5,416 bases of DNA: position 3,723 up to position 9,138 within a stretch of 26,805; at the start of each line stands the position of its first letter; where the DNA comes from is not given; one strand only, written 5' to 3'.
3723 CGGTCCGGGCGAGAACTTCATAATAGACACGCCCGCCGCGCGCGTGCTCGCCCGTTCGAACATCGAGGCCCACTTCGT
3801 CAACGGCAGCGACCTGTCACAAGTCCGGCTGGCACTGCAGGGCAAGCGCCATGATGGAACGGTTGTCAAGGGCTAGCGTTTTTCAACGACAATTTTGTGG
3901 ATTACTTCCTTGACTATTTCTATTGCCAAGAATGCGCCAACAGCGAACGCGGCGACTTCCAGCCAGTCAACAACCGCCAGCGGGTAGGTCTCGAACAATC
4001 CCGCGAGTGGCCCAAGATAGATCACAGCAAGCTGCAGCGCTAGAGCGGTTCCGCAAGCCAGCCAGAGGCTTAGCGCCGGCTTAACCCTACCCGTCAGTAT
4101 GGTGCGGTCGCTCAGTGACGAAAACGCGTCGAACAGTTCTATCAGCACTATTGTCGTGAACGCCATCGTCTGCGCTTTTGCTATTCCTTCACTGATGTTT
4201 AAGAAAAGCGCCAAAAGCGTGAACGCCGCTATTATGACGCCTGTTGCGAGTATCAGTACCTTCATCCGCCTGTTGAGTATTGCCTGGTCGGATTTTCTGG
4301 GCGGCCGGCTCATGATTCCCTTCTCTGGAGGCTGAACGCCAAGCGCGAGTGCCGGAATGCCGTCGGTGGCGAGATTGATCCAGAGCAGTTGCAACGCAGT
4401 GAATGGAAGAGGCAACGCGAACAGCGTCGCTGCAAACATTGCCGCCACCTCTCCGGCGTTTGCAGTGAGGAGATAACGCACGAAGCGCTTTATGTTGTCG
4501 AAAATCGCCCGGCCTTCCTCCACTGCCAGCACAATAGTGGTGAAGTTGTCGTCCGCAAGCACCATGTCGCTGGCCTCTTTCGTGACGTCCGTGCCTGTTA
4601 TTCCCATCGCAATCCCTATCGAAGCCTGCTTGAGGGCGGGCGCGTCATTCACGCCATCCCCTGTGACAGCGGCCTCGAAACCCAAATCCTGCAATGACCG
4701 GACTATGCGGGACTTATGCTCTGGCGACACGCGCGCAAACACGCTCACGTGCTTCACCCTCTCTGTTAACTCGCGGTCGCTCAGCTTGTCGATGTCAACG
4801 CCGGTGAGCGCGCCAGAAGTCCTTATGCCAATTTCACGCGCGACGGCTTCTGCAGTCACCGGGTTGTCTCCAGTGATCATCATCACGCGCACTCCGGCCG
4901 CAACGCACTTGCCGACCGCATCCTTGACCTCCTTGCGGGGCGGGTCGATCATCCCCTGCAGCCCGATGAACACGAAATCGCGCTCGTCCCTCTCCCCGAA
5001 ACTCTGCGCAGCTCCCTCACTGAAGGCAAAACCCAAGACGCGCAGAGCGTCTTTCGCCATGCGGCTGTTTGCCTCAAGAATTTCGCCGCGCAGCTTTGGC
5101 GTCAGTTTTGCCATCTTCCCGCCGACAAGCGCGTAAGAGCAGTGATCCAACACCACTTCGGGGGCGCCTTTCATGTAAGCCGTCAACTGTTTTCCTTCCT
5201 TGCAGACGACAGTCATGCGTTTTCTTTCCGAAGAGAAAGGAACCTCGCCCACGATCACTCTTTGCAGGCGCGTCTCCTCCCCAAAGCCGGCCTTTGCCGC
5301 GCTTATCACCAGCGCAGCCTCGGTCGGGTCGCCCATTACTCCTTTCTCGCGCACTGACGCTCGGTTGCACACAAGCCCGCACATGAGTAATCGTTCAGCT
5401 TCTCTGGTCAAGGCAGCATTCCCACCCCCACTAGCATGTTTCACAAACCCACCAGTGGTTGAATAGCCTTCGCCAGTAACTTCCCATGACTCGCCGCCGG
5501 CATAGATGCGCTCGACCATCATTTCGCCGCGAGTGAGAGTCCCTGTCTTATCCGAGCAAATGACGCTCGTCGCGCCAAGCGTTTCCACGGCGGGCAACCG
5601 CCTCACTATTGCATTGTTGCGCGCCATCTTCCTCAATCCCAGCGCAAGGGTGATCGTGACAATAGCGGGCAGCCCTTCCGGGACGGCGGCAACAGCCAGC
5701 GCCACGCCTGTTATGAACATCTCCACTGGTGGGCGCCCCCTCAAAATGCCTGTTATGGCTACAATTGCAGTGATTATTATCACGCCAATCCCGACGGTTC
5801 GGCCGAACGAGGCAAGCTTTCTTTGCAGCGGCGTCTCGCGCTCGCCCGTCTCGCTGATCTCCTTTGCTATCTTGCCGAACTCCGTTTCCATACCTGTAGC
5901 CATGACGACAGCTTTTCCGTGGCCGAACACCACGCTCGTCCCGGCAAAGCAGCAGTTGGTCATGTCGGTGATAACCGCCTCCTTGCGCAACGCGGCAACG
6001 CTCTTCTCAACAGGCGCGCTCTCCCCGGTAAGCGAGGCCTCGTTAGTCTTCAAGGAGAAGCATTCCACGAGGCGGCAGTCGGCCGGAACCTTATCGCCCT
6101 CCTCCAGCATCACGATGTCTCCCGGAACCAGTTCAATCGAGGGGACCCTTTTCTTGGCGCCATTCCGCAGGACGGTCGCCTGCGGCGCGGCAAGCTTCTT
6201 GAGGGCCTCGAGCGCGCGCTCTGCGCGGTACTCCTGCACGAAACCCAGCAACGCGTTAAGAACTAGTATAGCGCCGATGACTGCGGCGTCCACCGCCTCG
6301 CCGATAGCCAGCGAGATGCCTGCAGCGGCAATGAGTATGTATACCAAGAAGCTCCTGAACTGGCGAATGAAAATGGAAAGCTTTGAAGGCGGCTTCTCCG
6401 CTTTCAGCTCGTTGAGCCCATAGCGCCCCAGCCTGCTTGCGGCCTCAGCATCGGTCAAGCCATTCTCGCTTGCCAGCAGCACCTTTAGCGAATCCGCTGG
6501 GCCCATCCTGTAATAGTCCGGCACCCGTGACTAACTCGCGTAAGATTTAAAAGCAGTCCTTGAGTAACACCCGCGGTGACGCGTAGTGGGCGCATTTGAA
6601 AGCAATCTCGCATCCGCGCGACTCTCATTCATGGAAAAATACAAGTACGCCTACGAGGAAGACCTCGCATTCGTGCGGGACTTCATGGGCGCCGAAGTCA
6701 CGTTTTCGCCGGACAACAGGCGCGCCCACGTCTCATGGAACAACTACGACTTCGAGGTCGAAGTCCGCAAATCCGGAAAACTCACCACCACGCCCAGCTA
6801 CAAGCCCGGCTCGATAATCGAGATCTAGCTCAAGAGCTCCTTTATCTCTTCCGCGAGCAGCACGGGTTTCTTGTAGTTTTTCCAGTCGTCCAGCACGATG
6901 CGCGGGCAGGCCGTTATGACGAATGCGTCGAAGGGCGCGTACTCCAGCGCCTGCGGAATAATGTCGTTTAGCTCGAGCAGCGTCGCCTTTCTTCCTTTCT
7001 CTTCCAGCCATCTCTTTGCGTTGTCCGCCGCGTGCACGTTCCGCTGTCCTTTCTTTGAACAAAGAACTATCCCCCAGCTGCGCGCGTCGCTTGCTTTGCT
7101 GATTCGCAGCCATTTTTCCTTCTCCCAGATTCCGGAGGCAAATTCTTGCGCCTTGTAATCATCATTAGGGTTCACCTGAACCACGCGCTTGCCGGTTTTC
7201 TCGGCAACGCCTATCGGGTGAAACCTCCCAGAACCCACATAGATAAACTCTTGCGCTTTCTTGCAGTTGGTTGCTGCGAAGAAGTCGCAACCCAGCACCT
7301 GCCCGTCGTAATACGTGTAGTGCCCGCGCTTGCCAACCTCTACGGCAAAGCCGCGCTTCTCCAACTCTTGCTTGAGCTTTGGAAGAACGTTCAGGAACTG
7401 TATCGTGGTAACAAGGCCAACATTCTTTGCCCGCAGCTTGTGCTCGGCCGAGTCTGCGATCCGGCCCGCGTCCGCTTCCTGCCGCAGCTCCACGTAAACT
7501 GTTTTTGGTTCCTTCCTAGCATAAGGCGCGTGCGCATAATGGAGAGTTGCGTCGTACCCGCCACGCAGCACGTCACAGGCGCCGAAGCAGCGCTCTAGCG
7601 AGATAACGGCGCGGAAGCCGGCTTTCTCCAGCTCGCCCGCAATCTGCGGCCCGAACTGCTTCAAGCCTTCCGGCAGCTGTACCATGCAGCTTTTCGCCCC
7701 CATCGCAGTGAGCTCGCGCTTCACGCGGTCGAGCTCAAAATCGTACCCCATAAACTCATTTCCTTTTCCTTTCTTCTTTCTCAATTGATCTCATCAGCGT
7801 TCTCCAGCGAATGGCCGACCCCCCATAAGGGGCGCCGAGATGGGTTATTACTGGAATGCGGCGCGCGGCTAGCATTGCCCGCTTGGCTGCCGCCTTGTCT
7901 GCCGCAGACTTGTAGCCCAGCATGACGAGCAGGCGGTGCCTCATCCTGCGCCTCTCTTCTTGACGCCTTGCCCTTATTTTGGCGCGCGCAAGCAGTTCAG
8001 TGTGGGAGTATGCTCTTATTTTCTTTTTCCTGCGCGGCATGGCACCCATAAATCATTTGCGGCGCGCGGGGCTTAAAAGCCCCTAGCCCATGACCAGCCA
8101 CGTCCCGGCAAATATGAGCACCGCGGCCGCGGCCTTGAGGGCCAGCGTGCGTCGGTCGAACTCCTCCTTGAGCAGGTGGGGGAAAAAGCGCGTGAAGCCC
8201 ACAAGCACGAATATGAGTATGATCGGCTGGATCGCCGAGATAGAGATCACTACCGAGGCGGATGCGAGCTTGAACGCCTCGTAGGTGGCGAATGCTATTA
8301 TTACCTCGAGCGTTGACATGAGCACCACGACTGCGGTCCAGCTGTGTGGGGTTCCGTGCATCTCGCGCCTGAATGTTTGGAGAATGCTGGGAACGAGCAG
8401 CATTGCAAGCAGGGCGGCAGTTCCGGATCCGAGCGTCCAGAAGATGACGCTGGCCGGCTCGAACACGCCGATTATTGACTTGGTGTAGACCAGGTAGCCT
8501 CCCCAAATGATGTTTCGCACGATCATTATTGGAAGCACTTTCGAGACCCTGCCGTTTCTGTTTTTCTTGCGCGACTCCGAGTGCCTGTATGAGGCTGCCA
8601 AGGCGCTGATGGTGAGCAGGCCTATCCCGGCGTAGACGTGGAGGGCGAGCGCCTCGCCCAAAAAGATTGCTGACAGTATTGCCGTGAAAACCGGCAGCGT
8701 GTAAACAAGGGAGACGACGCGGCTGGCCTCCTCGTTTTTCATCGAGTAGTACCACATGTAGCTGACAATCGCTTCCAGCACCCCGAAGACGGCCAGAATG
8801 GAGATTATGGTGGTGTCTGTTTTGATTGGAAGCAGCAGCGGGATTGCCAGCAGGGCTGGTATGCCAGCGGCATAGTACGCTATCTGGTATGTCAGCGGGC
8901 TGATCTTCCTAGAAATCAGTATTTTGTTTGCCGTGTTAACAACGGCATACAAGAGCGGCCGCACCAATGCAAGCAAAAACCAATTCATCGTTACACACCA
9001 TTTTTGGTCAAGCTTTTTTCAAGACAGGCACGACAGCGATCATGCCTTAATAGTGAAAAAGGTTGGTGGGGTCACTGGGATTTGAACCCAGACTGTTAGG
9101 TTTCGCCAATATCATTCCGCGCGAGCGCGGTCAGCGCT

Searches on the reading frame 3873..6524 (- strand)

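Call 44: search_protein_families(library=pfam, proteins=[window:3873-6524:-], max_evalue=0.01)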
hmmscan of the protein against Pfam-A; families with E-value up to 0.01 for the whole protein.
window:3873-6524:- (883 aa): 7 families
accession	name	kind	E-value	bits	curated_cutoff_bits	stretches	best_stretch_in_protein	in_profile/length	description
PF00122.25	E1-E2_ATPase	-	4.5e-53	179.9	28.1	1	111-303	2-181/181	E1-E2 ATPase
PF00689.26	Cation_ATPase_C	-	1.9e-46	158.5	27.3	1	705-872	1-173/175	Cation transporting ATPase, C-terminus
PF13246.12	Cation_ATPase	-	6e-20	71.5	21.7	1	385-464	2-90/91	Cation transport ATPase (P-type)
PF00690.31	Cation_ATPase_N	-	3.4e-18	65.5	20.4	1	8-71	5-69/69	Cation transporter/ATPase, N-terminus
PF00702.32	Hydrolase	-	3.9e-16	60.4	26.4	1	321-634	3-190/191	haloacid dehalogenase-like hydrolase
PF08282.18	Hydrolase_3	-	0.00011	22.5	20.9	0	619-660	207-247/255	haloacid dehalogenase-like hydrolase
PF12710.13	HAD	-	0.00026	21.9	27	1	504-632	64-189/189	haloacid dehalogenase-like hydrolase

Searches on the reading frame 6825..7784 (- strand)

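Call 44: search_protein_families(library=pfam, proteins=[window:6825-7784:-], max_evalue=0.01)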
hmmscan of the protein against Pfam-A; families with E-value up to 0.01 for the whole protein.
window:6825-7784:- (319 aa): 1 family
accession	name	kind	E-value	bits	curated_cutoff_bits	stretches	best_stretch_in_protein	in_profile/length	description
PF01866.22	Diphthamide_syn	-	1e-62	212.7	33.2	1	37-315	1-289/302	Putative diphthamide synthesis protein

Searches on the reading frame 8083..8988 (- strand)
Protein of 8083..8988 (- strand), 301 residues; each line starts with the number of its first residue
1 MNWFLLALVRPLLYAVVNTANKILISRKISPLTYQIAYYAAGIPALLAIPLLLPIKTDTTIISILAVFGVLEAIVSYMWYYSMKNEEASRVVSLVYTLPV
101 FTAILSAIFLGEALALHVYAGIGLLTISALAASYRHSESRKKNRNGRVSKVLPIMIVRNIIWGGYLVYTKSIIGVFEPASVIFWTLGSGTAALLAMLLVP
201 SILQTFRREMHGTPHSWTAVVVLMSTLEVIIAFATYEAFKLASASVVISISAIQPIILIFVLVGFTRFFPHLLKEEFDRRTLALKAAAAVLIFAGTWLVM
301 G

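Call 44: search_protein_families(library=pfam, proteins=[window:8083-8988:-], max_evalue=0.01)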
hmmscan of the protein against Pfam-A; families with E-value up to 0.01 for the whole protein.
window:8083-8988:- (301 aa): 1 family
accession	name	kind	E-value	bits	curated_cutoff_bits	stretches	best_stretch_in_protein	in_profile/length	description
PF00892.27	EamA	-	1.5e-20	74.3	28.2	2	3-131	3-132/135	EamA-like transporter family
